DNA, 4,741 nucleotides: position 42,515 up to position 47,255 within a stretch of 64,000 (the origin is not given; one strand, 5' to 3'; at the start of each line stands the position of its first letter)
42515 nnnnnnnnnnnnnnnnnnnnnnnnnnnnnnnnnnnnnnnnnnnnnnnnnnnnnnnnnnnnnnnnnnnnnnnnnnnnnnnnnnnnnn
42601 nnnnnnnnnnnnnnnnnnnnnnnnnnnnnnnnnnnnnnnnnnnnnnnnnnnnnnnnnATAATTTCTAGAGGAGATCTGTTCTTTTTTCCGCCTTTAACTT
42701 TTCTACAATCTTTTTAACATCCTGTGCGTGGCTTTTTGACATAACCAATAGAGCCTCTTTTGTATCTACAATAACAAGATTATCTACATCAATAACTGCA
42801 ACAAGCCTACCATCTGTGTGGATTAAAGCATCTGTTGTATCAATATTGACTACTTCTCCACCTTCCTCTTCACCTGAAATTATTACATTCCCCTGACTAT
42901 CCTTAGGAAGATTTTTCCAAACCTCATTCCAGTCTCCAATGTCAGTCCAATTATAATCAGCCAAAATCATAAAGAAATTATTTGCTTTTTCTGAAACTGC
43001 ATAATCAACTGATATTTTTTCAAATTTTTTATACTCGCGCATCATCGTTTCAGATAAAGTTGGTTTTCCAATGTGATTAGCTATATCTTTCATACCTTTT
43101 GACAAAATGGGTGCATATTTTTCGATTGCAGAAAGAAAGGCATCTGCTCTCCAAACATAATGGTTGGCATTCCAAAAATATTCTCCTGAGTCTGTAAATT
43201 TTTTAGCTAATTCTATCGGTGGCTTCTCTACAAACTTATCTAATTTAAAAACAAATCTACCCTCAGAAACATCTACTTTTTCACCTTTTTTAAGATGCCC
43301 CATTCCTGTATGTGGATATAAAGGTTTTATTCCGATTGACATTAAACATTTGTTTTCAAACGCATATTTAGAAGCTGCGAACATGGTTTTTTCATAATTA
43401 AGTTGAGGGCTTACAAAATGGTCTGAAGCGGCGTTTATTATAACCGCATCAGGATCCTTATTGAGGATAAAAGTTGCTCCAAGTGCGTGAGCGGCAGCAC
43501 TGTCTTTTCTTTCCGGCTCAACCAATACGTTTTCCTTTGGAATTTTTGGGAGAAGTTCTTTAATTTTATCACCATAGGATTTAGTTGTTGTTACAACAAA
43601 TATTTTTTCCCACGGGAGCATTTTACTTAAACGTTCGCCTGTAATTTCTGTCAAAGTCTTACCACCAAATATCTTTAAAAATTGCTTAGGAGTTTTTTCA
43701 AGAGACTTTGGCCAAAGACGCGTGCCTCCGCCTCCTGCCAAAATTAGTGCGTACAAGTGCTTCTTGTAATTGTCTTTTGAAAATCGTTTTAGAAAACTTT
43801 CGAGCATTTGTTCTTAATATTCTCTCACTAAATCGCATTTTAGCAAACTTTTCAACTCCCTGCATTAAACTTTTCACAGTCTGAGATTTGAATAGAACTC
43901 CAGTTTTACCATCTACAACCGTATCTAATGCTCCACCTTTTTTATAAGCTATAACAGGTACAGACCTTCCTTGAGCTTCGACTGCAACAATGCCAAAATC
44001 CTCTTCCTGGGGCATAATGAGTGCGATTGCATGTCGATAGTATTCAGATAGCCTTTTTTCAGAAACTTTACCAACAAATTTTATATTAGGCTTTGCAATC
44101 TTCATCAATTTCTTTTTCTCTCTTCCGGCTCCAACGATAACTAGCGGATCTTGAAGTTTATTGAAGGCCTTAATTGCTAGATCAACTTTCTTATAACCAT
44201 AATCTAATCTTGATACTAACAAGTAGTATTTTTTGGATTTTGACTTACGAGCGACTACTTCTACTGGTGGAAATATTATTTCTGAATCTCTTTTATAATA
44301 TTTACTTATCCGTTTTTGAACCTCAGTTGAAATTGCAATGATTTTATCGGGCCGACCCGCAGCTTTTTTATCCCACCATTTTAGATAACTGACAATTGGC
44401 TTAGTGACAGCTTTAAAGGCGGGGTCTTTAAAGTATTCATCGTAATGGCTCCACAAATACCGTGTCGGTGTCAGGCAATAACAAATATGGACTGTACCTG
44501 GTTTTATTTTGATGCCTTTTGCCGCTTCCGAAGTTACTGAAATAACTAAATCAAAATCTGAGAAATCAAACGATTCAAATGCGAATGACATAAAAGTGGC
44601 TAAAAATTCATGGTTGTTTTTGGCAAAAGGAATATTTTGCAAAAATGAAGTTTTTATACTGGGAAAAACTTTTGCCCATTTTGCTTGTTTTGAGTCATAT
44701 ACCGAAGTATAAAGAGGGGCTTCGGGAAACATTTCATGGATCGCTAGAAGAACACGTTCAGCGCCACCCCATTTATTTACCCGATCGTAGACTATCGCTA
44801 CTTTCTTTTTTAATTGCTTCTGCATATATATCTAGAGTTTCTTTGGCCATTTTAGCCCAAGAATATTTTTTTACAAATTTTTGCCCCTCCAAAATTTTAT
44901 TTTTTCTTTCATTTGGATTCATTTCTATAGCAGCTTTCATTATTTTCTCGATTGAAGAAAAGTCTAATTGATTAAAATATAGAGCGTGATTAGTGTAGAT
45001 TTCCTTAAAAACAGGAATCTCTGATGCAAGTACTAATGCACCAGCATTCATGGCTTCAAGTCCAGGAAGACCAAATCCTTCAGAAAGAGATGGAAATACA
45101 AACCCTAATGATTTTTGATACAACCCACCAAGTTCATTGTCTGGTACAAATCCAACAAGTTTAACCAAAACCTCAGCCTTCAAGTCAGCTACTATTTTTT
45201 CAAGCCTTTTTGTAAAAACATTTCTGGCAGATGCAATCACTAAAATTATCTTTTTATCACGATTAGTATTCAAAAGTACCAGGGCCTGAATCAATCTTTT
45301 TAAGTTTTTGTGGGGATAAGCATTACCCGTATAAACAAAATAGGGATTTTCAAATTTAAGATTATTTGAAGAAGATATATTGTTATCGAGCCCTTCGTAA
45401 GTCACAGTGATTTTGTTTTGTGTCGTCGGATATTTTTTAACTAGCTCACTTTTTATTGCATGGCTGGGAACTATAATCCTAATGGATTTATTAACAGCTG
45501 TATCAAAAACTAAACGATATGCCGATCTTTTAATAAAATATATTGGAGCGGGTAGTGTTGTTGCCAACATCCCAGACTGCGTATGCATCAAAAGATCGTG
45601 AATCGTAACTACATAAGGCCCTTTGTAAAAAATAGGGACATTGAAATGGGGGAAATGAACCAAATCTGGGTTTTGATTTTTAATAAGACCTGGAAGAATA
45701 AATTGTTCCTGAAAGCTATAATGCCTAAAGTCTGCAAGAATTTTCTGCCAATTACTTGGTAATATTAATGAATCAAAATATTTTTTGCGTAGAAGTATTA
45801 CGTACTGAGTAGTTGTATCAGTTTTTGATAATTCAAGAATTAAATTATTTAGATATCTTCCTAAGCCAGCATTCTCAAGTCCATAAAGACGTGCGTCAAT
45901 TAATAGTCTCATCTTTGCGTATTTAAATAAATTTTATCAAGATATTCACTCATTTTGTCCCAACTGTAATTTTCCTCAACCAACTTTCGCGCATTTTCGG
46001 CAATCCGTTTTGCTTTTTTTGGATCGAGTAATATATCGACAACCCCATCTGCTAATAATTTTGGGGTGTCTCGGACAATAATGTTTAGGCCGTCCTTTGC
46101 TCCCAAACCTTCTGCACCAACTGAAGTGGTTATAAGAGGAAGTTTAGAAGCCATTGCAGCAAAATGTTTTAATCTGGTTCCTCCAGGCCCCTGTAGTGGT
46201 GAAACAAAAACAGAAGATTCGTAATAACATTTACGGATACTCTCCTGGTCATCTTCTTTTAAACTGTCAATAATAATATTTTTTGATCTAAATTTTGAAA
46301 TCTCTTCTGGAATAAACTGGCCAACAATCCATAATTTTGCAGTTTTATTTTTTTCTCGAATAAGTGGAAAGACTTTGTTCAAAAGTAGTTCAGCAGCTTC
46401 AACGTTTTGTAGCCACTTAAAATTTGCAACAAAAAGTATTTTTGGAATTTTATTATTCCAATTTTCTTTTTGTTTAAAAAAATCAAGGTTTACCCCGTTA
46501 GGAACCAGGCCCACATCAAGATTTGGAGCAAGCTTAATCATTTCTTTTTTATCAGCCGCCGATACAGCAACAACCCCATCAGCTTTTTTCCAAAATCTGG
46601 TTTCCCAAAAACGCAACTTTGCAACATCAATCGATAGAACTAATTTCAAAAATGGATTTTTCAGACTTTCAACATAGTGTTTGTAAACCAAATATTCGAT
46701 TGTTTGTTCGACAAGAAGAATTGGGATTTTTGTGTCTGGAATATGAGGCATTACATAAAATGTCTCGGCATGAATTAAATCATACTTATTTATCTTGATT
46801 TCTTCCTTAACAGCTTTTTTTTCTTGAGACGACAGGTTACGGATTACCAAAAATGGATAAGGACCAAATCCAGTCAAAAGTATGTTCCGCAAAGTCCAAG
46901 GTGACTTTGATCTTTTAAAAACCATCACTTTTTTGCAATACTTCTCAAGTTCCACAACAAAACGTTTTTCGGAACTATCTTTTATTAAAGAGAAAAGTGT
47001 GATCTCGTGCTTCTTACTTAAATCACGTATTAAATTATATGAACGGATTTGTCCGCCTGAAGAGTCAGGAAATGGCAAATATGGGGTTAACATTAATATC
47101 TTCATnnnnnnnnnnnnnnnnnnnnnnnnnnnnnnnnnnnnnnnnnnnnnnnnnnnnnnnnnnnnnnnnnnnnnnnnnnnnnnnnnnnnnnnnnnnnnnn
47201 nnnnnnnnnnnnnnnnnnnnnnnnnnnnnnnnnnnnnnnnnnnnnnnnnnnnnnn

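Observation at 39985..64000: A cell-surface glycan biosynthesis island of at least 24 kb with unusual accessory enzymes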

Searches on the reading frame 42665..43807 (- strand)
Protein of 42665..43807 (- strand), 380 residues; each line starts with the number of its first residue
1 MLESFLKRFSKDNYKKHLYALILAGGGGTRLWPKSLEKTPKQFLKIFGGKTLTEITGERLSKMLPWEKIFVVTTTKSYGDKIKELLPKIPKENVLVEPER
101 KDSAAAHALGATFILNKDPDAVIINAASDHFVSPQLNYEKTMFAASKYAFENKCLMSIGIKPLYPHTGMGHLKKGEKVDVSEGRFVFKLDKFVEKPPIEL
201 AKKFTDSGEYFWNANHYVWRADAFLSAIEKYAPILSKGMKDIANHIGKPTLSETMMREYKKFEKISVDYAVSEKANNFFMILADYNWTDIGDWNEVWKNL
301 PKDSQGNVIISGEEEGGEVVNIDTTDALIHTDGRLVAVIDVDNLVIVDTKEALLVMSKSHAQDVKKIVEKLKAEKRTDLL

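Call 3: search_protein_families(library=pfam, proteins=[window:42665-43807:-], max_evalue=0.01)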
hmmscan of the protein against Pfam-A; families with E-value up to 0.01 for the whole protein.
window:42665-43807:- (380 aa): 3 families
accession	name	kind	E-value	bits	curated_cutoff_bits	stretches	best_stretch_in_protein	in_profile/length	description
PF00483.29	NTP_transferase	-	3.2e-28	99.4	21.2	1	20-303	2-242/245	Nucleotidyl transferase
PF22640.1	ManC_GMP_beta-helix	-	1.6e-15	57.2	27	1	317-371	1-55/55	MannoseP isomerase/GMP-like beta-helix domain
PF12804.13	NTP_transf_3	-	5.7e-06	27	27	1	20-81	1-54/160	MobA-like NTP transferase domain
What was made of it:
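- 42665..43807 (-): ManC, mannose-1-phosphate guanylyltransferase without the PMI domain. The true start is probably downstream of the listed ATG. Pfam NTP_transferase plus ManC_GMP_beta-helix (call 3).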

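Call 24: search_protein_families(library=ncbifam, proteins=[window:42665-43807:-], max_evalue=0.001)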
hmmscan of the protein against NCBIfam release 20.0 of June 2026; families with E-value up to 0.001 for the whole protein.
window:42665-43807:- (380 aa): 5 families
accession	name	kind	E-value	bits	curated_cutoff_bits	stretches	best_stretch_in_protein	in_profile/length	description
TIGR01479.1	GMP_PMI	equivalog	2.7e-78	263.9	372.95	1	19-378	2-352/467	mannose-1-phosphate guanylyltransferase/mannose-6-phosphate isomerase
NF012004.0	PRK15460.1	equivalog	1.7e-58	198.5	859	1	16-377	4-361/478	mannose-1-phosphate guanyltransferase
TIGR03992.1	Arch_glmU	subfamily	2.5e-05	23.4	292.1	1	19-125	2-104/393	bifunctional sugar-1-phosphate nucleotidylyltransferase/acetyltransferase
NF001183.0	PRK00155.1-3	subfamily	2.8e-05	23.5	166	1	19-90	3-69/237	D-ribitol-5-phosphate cytidylyltransferase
TIGR00453.1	ispD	equivalog_domain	0.00011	21.7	181.3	1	20-131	2-104/219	2-C-methyl-D-erythritol 4-phosphate cytidylyltransferase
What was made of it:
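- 42665..43807 (-): NCBIfam GMP_PMI positions 2-352 of 467 (call 24).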

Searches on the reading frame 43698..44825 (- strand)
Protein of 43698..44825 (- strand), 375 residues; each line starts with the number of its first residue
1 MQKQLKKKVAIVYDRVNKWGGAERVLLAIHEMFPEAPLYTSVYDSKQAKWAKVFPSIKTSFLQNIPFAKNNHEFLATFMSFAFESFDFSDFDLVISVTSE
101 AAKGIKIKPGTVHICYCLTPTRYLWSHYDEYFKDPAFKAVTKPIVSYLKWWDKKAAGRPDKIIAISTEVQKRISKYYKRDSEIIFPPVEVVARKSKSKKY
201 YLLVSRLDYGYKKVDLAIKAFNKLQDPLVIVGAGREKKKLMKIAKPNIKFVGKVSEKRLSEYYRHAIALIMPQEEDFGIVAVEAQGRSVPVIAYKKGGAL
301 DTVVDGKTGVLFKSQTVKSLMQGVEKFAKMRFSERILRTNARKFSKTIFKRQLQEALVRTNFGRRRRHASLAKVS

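Call 3: search_protein_families(library=pfam, proteins=[window:43698-44825:-], max_evalue=0.01)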
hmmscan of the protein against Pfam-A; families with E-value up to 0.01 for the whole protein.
window:43698-44825:- (375 aa): 4 families
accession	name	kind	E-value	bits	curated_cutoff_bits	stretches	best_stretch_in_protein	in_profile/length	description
PF00534.26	Glycos_transf_1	-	1.2e-27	97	26.4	1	194-343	11-171/172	Glycosyl transferases group 1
PF13692.12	Glyco_trans_1_4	-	1.5e-20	74.4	27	1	199-326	2-138/142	Glycosyl transferases group 1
PF20706.3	GT4-conflict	-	7.4e-08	32.2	26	1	195-317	194-334/385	Family 4 Glycosyltransferase in conflict systems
PF13439.12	Glyco_transf_4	-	0.00036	21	28.5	1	20-188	2-166/170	Glycosyltransferase Family 4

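Call 79: search_protein_families(library=ncbifam, proteins=[window:43698-44825:-], max_evalue=0.00001)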
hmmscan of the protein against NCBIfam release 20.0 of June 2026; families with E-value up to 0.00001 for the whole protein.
window:43698-44825:- (375 aa): 16 families
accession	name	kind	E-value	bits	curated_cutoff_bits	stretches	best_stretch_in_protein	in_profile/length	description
TIGR03449.1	mycothiol_MshA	equivalog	5.4e-13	48.6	462.5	1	247-348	285-387/406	D-inositol-3-phosphate glycosyltransferase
NF041010.1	glycosy_Agl16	equivalog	8.6e-12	44.6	575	1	150-343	125-331/352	glycosylation protein Agl16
TIGR03999.1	thiol_BshA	equivalog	6.7e-11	41.7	273.7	1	213-351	213-359/375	N-acetyl-alpha-D-glucosaminyl L-malate synthase BshA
TIGR04157.1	glyco_rSAM_CFB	subfamily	4e-10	39.2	400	1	198-318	227-354/406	TIGR04157 family glycosyltransferase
TIGR04063.1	stp3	hypoth_equivalog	1.1e-09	37.7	442.05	1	209-347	223-377/397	TIGR04063 family PEP-CTERM/XrtA system glycosyltransferase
NF041876.1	EPS_EpsE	equivalog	2.7e-09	36.8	400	1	246-351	276-382/389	exopolysaccharide biosynthesis GT4 family glycosyltransferase EpsE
TIGR02149.1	glgA_Coryne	subfamily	2.9e-09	36.6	302.4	1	237-318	254-337/391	glycogen synthase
NF012028.0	PRK15484.1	subfamily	8e-09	35.1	618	1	238-330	249-344/380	lipopolysaccharide N-acetylglucosaminyltransferase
NF007396.0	PRK09922.1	equivalog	2e-08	33.5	385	1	160-359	137-357/361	lipopolysaccharide 1,6-galactosyltransferase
NF053787.1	GlcN_PG_synth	equivalog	8.8e-08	31.4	480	1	212-349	210-343/361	N-acetylglucosaminyl phosphatidylglycerol synthase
TIGR04047.1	MSMEG_0565_glyc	hypoth_equivalog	9.6e-08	31.5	259.85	0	244-338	255-349/373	MSMEG_0565 family glycosyltransferase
NF001901.0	PRK00654.1-5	equivalog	2e-07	29.9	649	1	200-337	318-463/502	glycogen synthase GlgA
TIGR02095.1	glgA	subfamily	1.5e-06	27.1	328.45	1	197-331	293-442/477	glycogen/starch synthase, ADP-glucose type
TIGR03088.1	stp2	hypoth_equivalog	1.6e-06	27.4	409.05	1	191-349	200-357/374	TIGR03088 family PEP-CTERM/XrtA system glycosyltransferase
NF046085.1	XrtY_assoc_Gly1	equivalog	5.4e-06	25.5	400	1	161-351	183-370/387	XrtY-associated glycosyltransferase XYAG1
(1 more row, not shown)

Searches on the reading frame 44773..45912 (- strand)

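Call 3: search_protein_families(library=pfam, proteins=[window:44773-45912:-], max_evalue=0.01)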
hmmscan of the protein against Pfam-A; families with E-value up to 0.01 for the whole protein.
window:44773-45912:- (379 aa): 4 families
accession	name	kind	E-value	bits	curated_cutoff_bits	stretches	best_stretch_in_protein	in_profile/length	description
PF00534.26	Glycos_transf_1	-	3.8e-23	82.3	26.4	1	179-335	5-161/172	Glycosyl transferases group 1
PF13692.12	Glyco_trans_1_4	-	7.7e-16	59.1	27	1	190-308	2-117/142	Glycosyl transferases group 1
PF13439.12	Glyco_transf_4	-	4.9e-11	43.4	28.5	1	17-176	4-167/170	Glycosyltransferase Family 4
PF20706.3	GT4-conflict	-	1.9e-05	24.3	26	1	194-297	202-311/385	Family 4 Glycosyltransferase in conflict systems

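Call 79: search_protein_families(library=ncbifam, proteins=[window:44773-45912:-], max_evalue=0.00001)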
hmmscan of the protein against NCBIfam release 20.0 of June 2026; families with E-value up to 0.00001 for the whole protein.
window:44773-45912:- (379 aa): 20 families
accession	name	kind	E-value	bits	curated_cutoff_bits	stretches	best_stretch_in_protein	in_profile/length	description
TIGR04047.1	MSMEG_0565_glyc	hypoth_equivalog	4.1e-24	85.4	259.85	1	189-364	193-372/373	MSMEG_0565 family glycosyltransferase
NF038295.1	EPS_HpsP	equivalog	7.8e-18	64.6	550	1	177-365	195-386/388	hormogonium polysaccharide biosynthesis glycosyltransferase HpsP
TIGR02149.1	glgA_Coryne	subfamily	1e-15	57.8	302.4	1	137-365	139-389/391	glycogen synthase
NF038255.1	exopoly_VpsD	equivalog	5.1e-11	42.1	300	1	71-365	91-378/381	VpsD family glycosyltransferase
NF041010.1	glycosy_Agl16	equivalog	9.5e-11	41.1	575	1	81-365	73-350/352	glycosylation protein Agl16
NF053513.1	Gtran_IagA_BgsA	equivalog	1.9e-10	40.3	460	1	217-367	186-332/333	LTA glycolipid anchor biosynthesis glycosyltransferase, IagA/BgsA family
TIGR03449.1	mycothiol_MshA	equivalog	3.7e-10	39.3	462.5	1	138-368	160-405/406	D-inositol-3-phosphate glycosyltransferase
NF046071.1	B1-4RhmsylTfaseCps2T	equivalog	1.5e-09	37.2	500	1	187-358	210-379/384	beta 1-4 rhamnosyltransferase Cps2T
NF049988.1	MGlcDAGSynMgs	equivalog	1.6e-09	37.6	400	1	201-371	225-392/398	alpha-monoglucosyldiacylglycerol synthase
NF012028.0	PRK15484.1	subfamily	1.7e-09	37.3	618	1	139-358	136-370/380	lipopolysaccharide N-acetylglucosaminyltransferase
TIGR03999.1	thiol_BshA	equivalog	2e-09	36.9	273.7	1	77-366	80-373/375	N-acetyl-alpha-D-glucosaminyl L-malate synthase BshA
NF038229.1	Glyco4_Geo_Pelo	equivalog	2.9e-09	36.4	400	1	133-319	100-292/338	GPMC system family 4 glycosyltransferase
NF050063.1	ProtGlycPglJ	equivalog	3.4e-09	36.4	500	1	134-359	136-359/363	N-acetylgalactosamine-N,N'-diacetylbacillosaminyl-diphospho-undecaprenol 4-alpha-N-acetylgalactosaminyltransferase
TIGR04063.1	stp3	hypoth_equivalog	5.6e-09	35.4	442.05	1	189-366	213-395/397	TIGR04063 family PEP-CTERM/XrtA system glycosyltransferase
TIGR03088.1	stp2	hypoth_equivalog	4.4e-08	32.6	409.05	1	188-365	193-372/374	TIGR03088 family PEP-CTERM/XrtA system glycosyltransferase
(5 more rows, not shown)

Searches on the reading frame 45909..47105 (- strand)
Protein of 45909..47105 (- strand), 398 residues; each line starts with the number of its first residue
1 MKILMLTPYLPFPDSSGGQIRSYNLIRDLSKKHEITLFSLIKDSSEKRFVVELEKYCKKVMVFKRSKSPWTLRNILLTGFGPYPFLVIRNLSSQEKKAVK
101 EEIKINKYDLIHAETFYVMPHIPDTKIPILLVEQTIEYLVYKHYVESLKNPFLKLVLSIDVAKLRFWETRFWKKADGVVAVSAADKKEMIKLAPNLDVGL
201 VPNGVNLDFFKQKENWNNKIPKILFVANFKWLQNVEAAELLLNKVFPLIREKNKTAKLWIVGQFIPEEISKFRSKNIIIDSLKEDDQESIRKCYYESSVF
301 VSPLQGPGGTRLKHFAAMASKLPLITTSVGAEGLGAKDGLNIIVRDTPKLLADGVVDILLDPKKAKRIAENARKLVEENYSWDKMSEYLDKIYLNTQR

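Call 3: search_protein_families(library=pfam, proteins=[window:45909-47105:-], max_evalue=0.01)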
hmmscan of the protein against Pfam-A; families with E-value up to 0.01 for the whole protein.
window:45909-47105:- (398 aa): 4 families
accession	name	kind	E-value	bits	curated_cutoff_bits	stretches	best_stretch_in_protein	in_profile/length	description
PF13692.12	Glyco_trans_1_4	-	2.4e-17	64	27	1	221-360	2-141/142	Glycosyl transferases group 1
PF00534.26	Glycos_transf_1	-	1.2e-11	44.8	26.4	1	209-374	4-171/172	Glycosyl transferases group 1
PF13439.12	Glyco_transf_4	-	4.4e-11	43.5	28.5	1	17-208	3-169/170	Glycosyltransferase Family 4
PF13524.12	Glyco_trans_1_2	-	0.00023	21.6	25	1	288-387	38-140/144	Glycosyl transferase-like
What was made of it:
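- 43698..47105 (-): Three cytoplasmic GT4 glycosyltransferases (43698-44825, 44773-45912, 45909-47105). Pfam Glycos_transf_1 and Glyco_transf_4 (call 3).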

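Call 79: search_protein_families(library=ncbifam, proteins=[window:45909-47105:-], max_evalue=0.00001)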
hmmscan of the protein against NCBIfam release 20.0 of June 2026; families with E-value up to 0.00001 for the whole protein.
window:45909-47105:- (398 aa): 9 families
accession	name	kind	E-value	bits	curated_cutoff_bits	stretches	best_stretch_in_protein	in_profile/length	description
TIGR03087.1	stp1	hypoth_equivalog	4e-44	151.4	316.65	1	3-392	1-393/397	TIGR03087 family PEP-CTERM/XrtA system glycosyltransferase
TIGR02149.1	glgA_Coryne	subfamily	8.9e-10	38.2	302.4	0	108-214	84-187/391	glycogen synthase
NF041010.1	glycosy_Agl16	equivalog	1.5e-08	34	575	0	166-230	125-189/352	glycosylation protein Agl16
TIGR03088.1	stp2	hypoth_equivalog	1.7e-08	33.9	409.05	1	198-393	162-370/374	TIGR03088 family PEP-CTERM/XrtA system glycosyltransferase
NF041876.1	EPS_EpsE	equivalog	5.8e-07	29.1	400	1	192-387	180-387/389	exopolysaccharide biosynthesis GT4 family glycosyltransferase EpsE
NF047684.1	TeichurnBiosyTuaC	equivalog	6.5e-07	28.6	550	1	172-396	162-389/391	teichuronic acid biosynthesis protein TuaC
TIGR03999.1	thiol_BshA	equivalog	7.7e-07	28.4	273.7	1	173-394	143-371/375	N-acetyl-alpha-D-glucosaminyl L-malate synthase BshA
TIGR04047.1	MSMEG_0565_glyc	hypoth_equivalog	2.1e-06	27.1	259.85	0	161-215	125-178/373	MSMEG_0565 family glycosyltransferase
TIGR04063.1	stp3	hypoth_equivalog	2.2e-06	26.8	442.05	0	310-394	307-393/397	TIGR04063 family PEP-CTERM/XrtA system glycosyltransferase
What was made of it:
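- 43698..47105 (-): No equivalog assignment (call 79).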
